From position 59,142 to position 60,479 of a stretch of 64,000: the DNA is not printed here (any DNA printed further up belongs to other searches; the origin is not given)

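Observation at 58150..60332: Two-gene operon: HD phosphohydrolase followed 23 nt later by a Pol-beta-type nucleotidyltransferase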

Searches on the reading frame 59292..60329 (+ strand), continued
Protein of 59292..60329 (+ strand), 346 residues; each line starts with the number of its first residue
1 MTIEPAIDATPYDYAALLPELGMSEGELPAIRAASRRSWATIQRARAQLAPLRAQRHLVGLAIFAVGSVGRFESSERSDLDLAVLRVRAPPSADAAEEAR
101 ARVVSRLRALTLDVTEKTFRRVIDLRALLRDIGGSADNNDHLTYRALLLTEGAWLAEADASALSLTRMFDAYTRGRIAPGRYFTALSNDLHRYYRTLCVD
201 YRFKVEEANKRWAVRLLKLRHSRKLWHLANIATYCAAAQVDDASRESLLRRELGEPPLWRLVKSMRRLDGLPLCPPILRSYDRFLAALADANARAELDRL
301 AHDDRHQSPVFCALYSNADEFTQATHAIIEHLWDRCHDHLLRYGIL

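Call 33: list_cluster_members(proteins=[P0281, P0290, P0259, P0261, P0270, P0275, P0292, P0305, P0340, P0373])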
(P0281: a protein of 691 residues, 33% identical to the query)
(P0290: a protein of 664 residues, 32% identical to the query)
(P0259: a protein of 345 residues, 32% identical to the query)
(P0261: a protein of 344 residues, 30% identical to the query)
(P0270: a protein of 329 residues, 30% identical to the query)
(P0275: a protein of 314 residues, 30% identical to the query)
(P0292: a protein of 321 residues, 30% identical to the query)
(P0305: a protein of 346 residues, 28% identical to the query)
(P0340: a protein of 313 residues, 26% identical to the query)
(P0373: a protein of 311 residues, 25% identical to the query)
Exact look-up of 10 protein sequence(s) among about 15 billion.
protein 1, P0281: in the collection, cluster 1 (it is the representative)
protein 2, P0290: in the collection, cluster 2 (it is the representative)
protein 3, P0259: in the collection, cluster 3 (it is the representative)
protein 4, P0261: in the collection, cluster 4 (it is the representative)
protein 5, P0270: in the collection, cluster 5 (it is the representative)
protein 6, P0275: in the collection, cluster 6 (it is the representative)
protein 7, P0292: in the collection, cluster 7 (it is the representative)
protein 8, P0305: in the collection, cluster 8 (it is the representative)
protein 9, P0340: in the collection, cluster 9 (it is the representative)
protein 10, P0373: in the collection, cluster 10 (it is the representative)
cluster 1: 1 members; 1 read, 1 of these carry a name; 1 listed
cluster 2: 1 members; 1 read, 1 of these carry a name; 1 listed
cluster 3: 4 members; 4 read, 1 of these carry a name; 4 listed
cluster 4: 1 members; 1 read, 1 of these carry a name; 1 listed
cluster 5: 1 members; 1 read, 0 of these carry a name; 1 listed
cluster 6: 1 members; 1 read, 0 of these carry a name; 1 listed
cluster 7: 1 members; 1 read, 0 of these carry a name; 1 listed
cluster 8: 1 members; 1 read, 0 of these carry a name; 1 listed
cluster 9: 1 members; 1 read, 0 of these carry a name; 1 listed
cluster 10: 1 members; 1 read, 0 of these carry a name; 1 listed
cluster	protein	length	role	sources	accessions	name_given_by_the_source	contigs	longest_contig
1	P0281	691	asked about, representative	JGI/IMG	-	uncharacterized protein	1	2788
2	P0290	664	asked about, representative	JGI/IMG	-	HD superfamily phosphohydrolase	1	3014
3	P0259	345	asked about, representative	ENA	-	-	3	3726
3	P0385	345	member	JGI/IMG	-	predicted nucleotidyltransferase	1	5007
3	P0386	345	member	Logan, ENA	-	-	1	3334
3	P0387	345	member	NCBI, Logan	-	-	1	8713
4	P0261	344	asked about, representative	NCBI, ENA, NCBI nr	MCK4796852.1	MAG: nucleotidyltransferase domain-containing protein [Spirochaetes bacterium] | nucleotidyltransferase domain-containing protein [Spirochaetota bacterium]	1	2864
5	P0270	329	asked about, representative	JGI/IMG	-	-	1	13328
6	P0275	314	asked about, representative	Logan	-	-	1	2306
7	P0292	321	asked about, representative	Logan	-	-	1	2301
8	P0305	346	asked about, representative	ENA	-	-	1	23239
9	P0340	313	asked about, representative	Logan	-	-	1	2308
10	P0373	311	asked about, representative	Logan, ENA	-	-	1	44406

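Call 34: get_annotated_region(hit=H1, flank=5000)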
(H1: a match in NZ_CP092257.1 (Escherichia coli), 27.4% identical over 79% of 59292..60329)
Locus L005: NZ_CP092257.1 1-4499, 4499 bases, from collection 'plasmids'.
description: Escherichia coli strain ISHS7 plasmid pISHS7_5, complete sequence
organism: Escherichia coli (NCBI taxid 562)
taxonomy: Bacteria; Pseudomonadota; Gammaproteobacteria; Enterobacterales; Enterobacteriaceae; Escherichia; Escherichia coli
host: -; source: Felix catus domesticus,Pure isolate,feces; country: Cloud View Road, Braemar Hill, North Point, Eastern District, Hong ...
typing (MOB-suite, as given by PLSDB): non-mobilizable; replicon rep_cluster_2350
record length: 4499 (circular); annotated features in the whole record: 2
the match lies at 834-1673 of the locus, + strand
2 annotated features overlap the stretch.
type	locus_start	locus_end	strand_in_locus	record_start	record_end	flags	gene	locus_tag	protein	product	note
CDS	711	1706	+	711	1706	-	-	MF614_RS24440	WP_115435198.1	nucleotidyltransferase domain-containing protein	-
CDS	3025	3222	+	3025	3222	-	-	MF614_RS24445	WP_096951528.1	Rop family plasmid primer RNA-binding protein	-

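Call 35: get_annotated_region(hit=H2, flank=6000)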
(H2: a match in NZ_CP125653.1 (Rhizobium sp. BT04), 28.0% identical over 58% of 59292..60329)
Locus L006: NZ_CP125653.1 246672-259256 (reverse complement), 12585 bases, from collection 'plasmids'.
description: Rhizobium sp. BT04 plasmid pRspBT04e, complete sequence
organism: Rhizobium sp. BT04 (NCBI taxid 3045157)
taxonomy: Bacteria; Pseudomonadota; Alphaproteobacteria; Hyphomicrobiales; Rhizobiaceae; Rhizobium; Rhizobium sp. BT04
host: -; source: Phaseolus vulgaris,Pure culture; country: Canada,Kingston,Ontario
typing (MOB-suite, as given by PLSDB): non-mobilizable
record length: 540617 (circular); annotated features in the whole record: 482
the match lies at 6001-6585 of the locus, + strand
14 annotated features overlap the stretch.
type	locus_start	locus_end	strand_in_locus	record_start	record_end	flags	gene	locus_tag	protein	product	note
CDS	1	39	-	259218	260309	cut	-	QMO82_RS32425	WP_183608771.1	DegT/DnrJ/EryC1/StrS family aminotransferase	-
CDS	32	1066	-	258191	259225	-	-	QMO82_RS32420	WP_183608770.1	Gfo/Idh/MocA family oxidoreductase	-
CDS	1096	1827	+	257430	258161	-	-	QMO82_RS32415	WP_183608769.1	glycosyltransferase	-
CDS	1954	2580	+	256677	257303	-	-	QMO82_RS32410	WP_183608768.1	AAA family ATPase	-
CDS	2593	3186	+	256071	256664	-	-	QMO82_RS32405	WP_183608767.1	HAD-IA family hydrolase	GO:0008152 - metabolic process [Evidence IEA]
CDS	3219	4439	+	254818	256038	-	-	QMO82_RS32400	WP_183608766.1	MFS transporter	-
CDS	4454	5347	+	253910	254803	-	-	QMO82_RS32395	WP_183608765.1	glycosyltransferase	-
CDS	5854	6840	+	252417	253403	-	-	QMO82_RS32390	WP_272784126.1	nucleotidyltransferase domain-containing protein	-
CDS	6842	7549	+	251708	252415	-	-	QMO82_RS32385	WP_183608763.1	histidine phosphatase family protein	-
CDS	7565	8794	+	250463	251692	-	-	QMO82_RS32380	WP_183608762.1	glycosyltransferase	-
CDS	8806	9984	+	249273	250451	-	-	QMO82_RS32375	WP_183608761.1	MFS transporter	GO:0055085 - transmembrane transport [Evidence IEA]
CDS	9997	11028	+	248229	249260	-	-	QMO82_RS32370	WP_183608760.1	hypothetical protein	-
CDS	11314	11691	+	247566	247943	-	-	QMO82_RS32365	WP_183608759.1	hypothetical protein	-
CDS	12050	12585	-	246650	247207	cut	-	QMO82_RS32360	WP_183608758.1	sarcosine oxidase subunit gamma family protein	-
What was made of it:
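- A Rhizobium plasmid has NTase and His-phosphatase among glycosyltransferases and MFS transporters (call 35).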

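Call 44: search_dna_similar(query=L005:711-1703:+, collection=plasmids, mode=protein, max_evalue=0.001, max_rows=40)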
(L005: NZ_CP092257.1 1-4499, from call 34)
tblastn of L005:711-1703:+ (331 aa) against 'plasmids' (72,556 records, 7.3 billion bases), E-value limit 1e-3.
Records with a match: 5; places in all: 5; records where one place covers at least 80% of the query: 5.
Best place of each record, by identity: >=99% 1; <60% 4.
By first word of the organism name: Escherichia 1; Sinorhizobium 1; Mesorhizobium 1; Rhizobium 1; Mycobacterium 1.
By predicted mobility (MOB-suite, as given by PLSDB): non-mobilizable 3; conjugative 2.
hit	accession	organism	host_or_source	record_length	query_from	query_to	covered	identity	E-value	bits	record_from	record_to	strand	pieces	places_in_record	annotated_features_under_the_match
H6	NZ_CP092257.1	Escherichia coli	Felix catus domesticus,Pure ...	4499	1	331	100%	100.0%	0e+0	671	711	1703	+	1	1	nucleotidyltransferase domain-containing protein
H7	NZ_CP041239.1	Sinorhizobium mexicanum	Acaciella angustissima,cell culture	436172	16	325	94%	28.3%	5e-28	122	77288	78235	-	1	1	nucleotidyltransferase domain-containing protein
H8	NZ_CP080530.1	Mesorhizobium sp. AR02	Oxytropis sp.,Cell culture,root nodule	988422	9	315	93%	28.1%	7e-27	118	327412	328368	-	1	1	nucleotidyltransferase domain-containing protein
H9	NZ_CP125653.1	Rhizobium sp. BT04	Phaseolus vulgaris,Pure culture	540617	29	316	87%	29.5%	9e-26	115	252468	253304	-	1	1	nucleotidyltransferase domain-containing protein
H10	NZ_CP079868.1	Mycobacterium sp. SMC-8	Homo sapiens,sputum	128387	1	309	93%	24.2%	2e-19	96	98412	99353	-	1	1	nucleotidyltransferase domain-containing protein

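Call 51: find_related_loci(query=A1, collection=genome_contigs, flank=8000)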
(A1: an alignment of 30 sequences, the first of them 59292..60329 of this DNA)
Query A1 (346 aa) in genome_contigs; peptide patterns used: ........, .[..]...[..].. (x = any residue, [..] = any of these).
61 stretches matched a pattern; 41 encode a relative of the query (tblastn E <= 1e-3); 41 distinct loci.
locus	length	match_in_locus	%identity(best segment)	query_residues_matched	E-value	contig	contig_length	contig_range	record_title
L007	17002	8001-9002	78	9-346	2e-164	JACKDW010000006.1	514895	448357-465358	MAG: Myxococcales bacterium isolate HK-STAS-MYXO-17 HK-STAS-MYXO-17_6, whole genome shotgun sequence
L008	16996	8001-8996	57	11-346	5e-117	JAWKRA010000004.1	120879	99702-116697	MAG: Nannocystaceae bacterium isolate ABC2.134 ABC2.134.fa-4, whole genome shotgun sequence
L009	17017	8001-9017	55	5-346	2e-106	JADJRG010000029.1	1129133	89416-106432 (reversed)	MAG: Nannocystis sp. isolate Fred_18-Q3-R57-64_MAXAC.384 tig00350978-10-11289450, whole genome shotgun sequence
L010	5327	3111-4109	52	11-346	2e-99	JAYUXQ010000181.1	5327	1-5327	MAG: Nannocystis sp. isolate GL133_UP_concoct_53 GL133_UP_concoct_53_180, whole genome shotgun sequence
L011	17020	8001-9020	50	7-346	1e-97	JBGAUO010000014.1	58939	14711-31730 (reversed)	MAG: Nannocystis sp. isolate MAG_AAO_AS.74 AAOAS-74_NODE_14_length_58939_cov_5.250671, whole genome shotgun sequence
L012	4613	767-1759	53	11-346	1e-97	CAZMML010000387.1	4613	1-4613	MAG TPA_asm: uncultured Nannocystis sp. isolate binchicken_co118_275 genome assembly, contig: NODE_27318_length_4613_cov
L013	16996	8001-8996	53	11-346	3e-96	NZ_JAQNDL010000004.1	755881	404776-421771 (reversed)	Nannocystis bainbridge strain BB15-2 000003Farrow, whole genome shotgun sequence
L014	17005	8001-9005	52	10-346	5e-95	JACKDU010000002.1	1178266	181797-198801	MAG: Myxococcales bacterium isolate HK-STAS-MYXO-15 HK-STAS-MYXO-15_2, whole genome shotgun sequence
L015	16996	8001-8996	53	11-346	4e-94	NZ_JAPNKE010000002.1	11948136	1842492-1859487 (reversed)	Nannocystis pusilla strain Na p29 contig_2, whole genome shotgun sequence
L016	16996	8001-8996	54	11-346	2e-97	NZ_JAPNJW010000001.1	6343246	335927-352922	Nannocystis sp. RBIL2 ctg.s1.000000F, whole genome shotgun sequence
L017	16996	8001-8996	52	11-346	2e-92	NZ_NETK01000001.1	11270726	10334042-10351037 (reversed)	Nannocystis exedens strain DSM 71 utg0, whole genome shotgun sequence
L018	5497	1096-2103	50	10-346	5e-92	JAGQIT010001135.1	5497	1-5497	MAG: Myxococcales bacterium isolate HKST-UBA11 2015-01-06_1_(paired)_contig_266564, whole genome shotgun sequence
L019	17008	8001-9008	51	10-346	3e-91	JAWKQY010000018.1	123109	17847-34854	MAG: Nannocystaceae bacterium isolate AC1.67 AC1.67.fa-18, whole genome shotgun sequence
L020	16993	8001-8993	49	13-346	9e-91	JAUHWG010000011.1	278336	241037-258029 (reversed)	MAG: Polyangia bacterium isolate 2_bin.15 NODE_66_length_278336_cov_7.710897, whole genome shotgun sequence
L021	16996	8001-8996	53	11-346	5e-90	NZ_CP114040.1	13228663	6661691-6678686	Nannocystis punicea strain FL3 chromosome, complete genome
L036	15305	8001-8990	47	18-346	1e-76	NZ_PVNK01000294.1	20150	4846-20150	Enhygromyxa salina strain SWB005 ENSA5_contig000294, whole genome shotgun sequence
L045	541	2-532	52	66-242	5e-59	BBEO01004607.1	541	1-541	Byssovorax cruenta JCM 12614 DNA, contig: JCM12614.contig04607, whole genome shotgun sequence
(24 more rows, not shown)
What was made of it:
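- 59853..59960 (+): Conserved helical-domain block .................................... (R192, R195, R215, K218, R223). It served as the search pattern that recovered 41 genomic loci (call 51).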

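Call 53: predict_structure(alignment_id=A1)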
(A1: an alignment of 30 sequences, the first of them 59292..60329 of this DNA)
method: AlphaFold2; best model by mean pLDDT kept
length: 346 residues; sequences in the alignment: 30
mean_pLDDT: 91.8   pTM: 0.91
mean pLDDT of the five models: 91.8, 90.8, 90.6, 90.3, 90.1
residues with pLDDT >= 90: 284; 70-90: 38; 50-70: 20; < 50: 4
segments of 3 or more residues with pLDDT < 50: none
pLDDT, mean of each block of 10 residues (from residue 1): 60 95 98 97 98 94 97 95 90 94 98 94 95 91 96 95 95 67 82 90 73 93 97 95 91 96 98 99 98 95 95 98 98 92 65
secondary structure, 60 per line:
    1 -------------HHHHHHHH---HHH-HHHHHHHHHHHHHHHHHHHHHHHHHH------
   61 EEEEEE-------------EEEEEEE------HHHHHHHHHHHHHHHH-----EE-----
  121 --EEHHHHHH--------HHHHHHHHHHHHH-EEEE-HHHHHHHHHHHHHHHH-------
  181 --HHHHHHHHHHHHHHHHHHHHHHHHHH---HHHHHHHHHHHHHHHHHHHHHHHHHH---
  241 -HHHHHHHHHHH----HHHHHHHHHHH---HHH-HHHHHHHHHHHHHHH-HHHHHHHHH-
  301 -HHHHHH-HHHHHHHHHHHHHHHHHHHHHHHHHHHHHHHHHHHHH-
elements in order: H14-21 H29-54 E61-66 E80-86 H93-108 H125-130 H139-151 E153-156 H158-173 H183-208 H212-237 H242-252 H257-267 H275-289 H291-299 H302-307 H309-345

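Call 57: fold_search(model_id=the predicted structure, library=pdb)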
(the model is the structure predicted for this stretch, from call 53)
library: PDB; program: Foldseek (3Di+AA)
matches with E <= 10: 231; with E <= 0.001: 2
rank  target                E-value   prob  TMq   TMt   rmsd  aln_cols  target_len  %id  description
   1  6yx5_B                2.7e-04  1.00  0.46  0.47   8.8       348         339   14  Structure of DrrA from Legionella pneumophilia in complex with human Rab8a (released 2020-12-23)
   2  1v4a                  3.1e-04  1.00  0.42  0.36  11.7       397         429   14  Structure of the N-terminal Domain of Escherichia coli Glutamine Synthetase adenylyltransferase (released 2004-07-27)
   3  3k7d_B                8.0e-03  1.00  0.41  0.31   8.4       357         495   13  C-terminal (adenylylation) domain of E.coli Glutamine Synthetase Adenylyltransferase (released 2009-12-15)
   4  3k7d_A                8.4e-03  1.00  0.41  0.30   8.6       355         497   14  C-terminal (adenylylation) domain of E.coli Glutamine Synthetase Adenylyltransferase (released 2009-12-15)
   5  6m6u_A                1.9e-02  1.00  0.22  0.51   4.9       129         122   20  Crystal structure the toxin-antitoxin MntA-HpeT mutant-D39ED41E (released 2020-09-30)
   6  7bxo_A                2.2e-02  1.00  0.23  0.54   4.6       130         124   22  Crystal structure of the toxin-antitoxin with AMP-PNP (released 2020-09-30)
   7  7bxo_E                2.6e-02  1.00  0.24  0.55   4.6       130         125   22  Crystal structure of the toxin-antitoxin with AMP-PNP (released 2020-09-30)
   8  6sxj                  3.6e-02  0.87  0.26  0.32  10.5       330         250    9  Crystal structure of spectinomycin adenyltransferase AAD(9) from Enterococcus faecialis (released 2020-04-15)
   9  6m6u_F                4.4e-02  1.00  0.22  0.51   4.9       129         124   20  Crystal structure the toxin-antitoxin MntA-HpeT mutant-D39ED41E (released 2020-09-30)
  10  9dbj_D                4.6e-02  0.75  0.22  0.31  13.8       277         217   14  Structure of Hailong HalB R164A mutant with non-hydrolyzable dATP (released 2025-05-07)
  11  6xz0                  6.3e-02  0.72  0.24  0.30  12.3       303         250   11  Crystal structure of spectinomycin adenyltransferase AAD(9) from Enterococcus faecialis with spectinomycin (released 2020-04-15)
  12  6m6w_F                6.6e-02  0.99  0.21  0.48   4.7       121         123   22  Crystal structure the toxin-antitoxin MntA-HpeT mutant-Y104A (released 2020-09-30)
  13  5lpa_A                7.5e-02  0.77  0.26  0.32  14.0       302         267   14  AadA E87Q in complex with ATP, calcium and dihydrostreptomycin (released 2018-01-17)
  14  9dbj_B                7.5e-02  0.63  0.23  0.33  13.7       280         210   16  Structure of Hailong HalB R164A mutant with non-hydrolyzable dATP (released 2025-05-07)
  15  6fzb_A                9.8e-02  0.69  0.26  0.32  15.1       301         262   16  AadA in complex with ATP, magnesium and streptomycin (released 2018-06-13)
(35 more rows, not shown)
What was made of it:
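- Foldseek gives the same ranking (call 57).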

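Call 60: search_protein_families(library=padloc, proteins=[L005:711-1703:+], max_evalue=1)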
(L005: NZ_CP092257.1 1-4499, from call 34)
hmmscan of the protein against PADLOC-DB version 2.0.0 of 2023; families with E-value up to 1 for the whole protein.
L005:711-1703:+ (331 aa): 5 families
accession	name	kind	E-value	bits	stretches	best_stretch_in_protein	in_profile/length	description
PDLC04778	PDC-M70A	-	5.3e-54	181.9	1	7-325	16-345/355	-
PDLC04903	PDC-S09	-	4.7e-05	21.6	1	22-75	9-60/108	-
PDLC04906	PDC-S09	-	0.00044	18.6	1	44-75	27-58/98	-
PDLC04904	PDC-S09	-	0.00088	17.5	1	43-86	27-70/104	-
PDLC04902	PDC-S09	-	0.0057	14.9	1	48-76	28-57/97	-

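Call 65: search_solved_structures(query=A3, max_evalue=10, show_alignments=0)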
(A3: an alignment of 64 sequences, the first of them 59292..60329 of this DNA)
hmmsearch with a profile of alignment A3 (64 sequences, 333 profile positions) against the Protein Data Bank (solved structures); distinct sequences matched with E-value up to 10: 33.
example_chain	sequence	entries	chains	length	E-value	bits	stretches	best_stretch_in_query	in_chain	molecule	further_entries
9xbd_E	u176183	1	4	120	6.8e-08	35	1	26-92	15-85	Nucleotidyltransferase domain-containing protein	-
1wot_A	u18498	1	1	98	5.7e-06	28.6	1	29-88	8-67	PUTATIVE MINIMAL NUCLEOTIDYLTRANSFERASE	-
3nku_A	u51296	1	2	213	0.00068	21.8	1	44-94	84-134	DrrA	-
6yx5_B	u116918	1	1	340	0.0012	20.9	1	44-94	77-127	Multifunctional virulence effector protein DrrA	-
9h1z_A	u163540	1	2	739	0.0015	20.7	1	34-97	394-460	2'-5'-oligoadenylate synthase 2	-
2rff_A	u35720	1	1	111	0.0021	20.2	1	26-80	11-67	Putative nucleotidyltransferase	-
4ebj_A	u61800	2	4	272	0.0022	20.1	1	33-76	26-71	Aminoglycoside nucleotidyltransferase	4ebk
9dbh_A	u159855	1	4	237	0.0096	18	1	48-76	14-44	HalB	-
9dbj_A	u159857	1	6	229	0.01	17.9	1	49-76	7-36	HalB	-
1no5_A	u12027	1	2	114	0.012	17.7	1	34-77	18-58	Hypothetical protein HI0073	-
6sxj_A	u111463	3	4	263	0.018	17.1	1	26-100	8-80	Streptomycin 3''-adenylyltransferase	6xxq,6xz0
6p01_A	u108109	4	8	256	0.036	16.1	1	29-78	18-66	Kanamycin nucleotidyltransferase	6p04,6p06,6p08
1fx0_A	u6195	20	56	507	0.048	15.7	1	247-326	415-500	ATP SYNTHASE ALPHA CHAIN | ATPase alpha subunit | ATP synthase subunit alpha, chloroplastic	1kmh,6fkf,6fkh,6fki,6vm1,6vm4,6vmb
4fhx_A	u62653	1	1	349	0.083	14.9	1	22-81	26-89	Poly(A) RNA polymerase protein cid1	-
4fh3_A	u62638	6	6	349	0.083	14.9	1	22-81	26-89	Poly(A) RNA polymerase protein cid1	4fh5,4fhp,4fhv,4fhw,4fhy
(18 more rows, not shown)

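Call 67: find_homologous_proteins(query=L005:711-1703:+, max_evalue=0.001)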
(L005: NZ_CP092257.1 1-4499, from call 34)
Query L005:711-1703:+ (331 aa): 720 proteins with E <= 0.001 among 6680 candidates; the best 120 are listed.
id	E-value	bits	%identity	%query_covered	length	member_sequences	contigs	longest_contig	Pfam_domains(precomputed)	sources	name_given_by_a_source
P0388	2.1e-208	709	98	100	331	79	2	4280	PF01909.30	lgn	-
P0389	6.9e-183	625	88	100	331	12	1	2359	-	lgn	-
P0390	9.4e-133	460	64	100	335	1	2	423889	-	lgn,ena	-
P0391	8.8e-132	457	64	100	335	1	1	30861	-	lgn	-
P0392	1.1e-131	457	65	100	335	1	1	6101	-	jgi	-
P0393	1.5e-130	453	65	100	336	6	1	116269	-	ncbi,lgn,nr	ncbi:TPA: hypothetical protein QCI19_003493 [Enterobacter ludwigii]|nr:hypothetical protein [Enterob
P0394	5.1e-130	451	64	100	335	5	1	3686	PF18765.8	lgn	-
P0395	1.5e-122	427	62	100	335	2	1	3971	PF18765.8,PF01909.30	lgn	-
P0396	1.5e-119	417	59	100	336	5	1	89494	PF01909.30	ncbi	ncbi:hypothetical protein C1N58_22145 (plasmid) [Pantoea sp. SGAir0180]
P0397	7.0e-119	415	60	100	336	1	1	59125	-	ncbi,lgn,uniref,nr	ncbi:nucleotidyltransferase domain-containing protein [Pantoea stewartii]|uniref:nucleotidyltransfer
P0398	1.4e-118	414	97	60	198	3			PF18765.8,PF01909.30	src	-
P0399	1.3e-115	404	58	100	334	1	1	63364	PF01909.30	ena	-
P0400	8.5e-113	395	58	100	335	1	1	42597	PF01909.30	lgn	-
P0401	5.4e-111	389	56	100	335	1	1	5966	-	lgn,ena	-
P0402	9.2e-111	388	57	100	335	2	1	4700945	PF01909.30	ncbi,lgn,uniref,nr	ncbi:nucleotidyltransferase domain-containing protein [Pectobacterium brasiliense]|uniref:nucleotidy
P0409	7.2e-109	382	54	100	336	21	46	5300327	-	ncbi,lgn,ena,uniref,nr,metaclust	ncbi:TPA: nucleotidyltransferase domain-containing protein [Klebsiella pneumoniae]|uniref:nucleotidy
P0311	1.7e-104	368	53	99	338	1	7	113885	PF01909.30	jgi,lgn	jgi:predicted nucleotidyltransferase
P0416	2.6e-99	351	51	100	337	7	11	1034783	-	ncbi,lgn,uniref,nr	ncbi:hypothetical protein EW563_14920 [Salmonella enterica subsp. enterica serovar Typhimurium]|unir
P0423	8.9e-80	286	46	100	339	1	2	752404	PF01909.30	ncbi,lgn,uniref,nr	ncbi:nucleotidyltransferase domain-containing protein [Pragia fontium]|uniref:Nucleotidyltransferase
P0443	8.0e-70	254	44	99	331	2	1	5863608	PF01909.30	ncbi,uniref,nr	ncbi:putative nucleotidyltransferase [Pseudomonas sp. PvP009]|uniref:nucleotidyltransferase domain-c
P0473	5.5e-67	244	41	98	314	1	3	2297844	PF18765.8,PF01909.30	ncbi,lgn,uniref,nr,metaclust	ncbi:conserved hypothetical protein [Aliarcobacter butzleri JV22]|uniref:nucleotidyltransferase doma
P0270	1.6e-65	240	40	100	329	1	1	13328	-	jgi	-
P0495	2.1e-65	239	42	98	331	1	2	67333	PF01909.30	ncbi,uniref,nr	ncbi:nucleotidyltransferase domain-containing protein [Chromohalobacter japonicus]|uniref:nucleotidy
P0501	4.3e-65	238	43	97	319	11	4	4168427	PF18765.8,PF01909.30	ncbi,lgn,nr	ncbi:nucleotidyltransferase domain-containing protein [Isoalcanivorax pacificus]|nr:nucleotidyltrans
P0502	4.5e-65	238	42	96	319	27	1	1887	PF03445.20,PF01909.30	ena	-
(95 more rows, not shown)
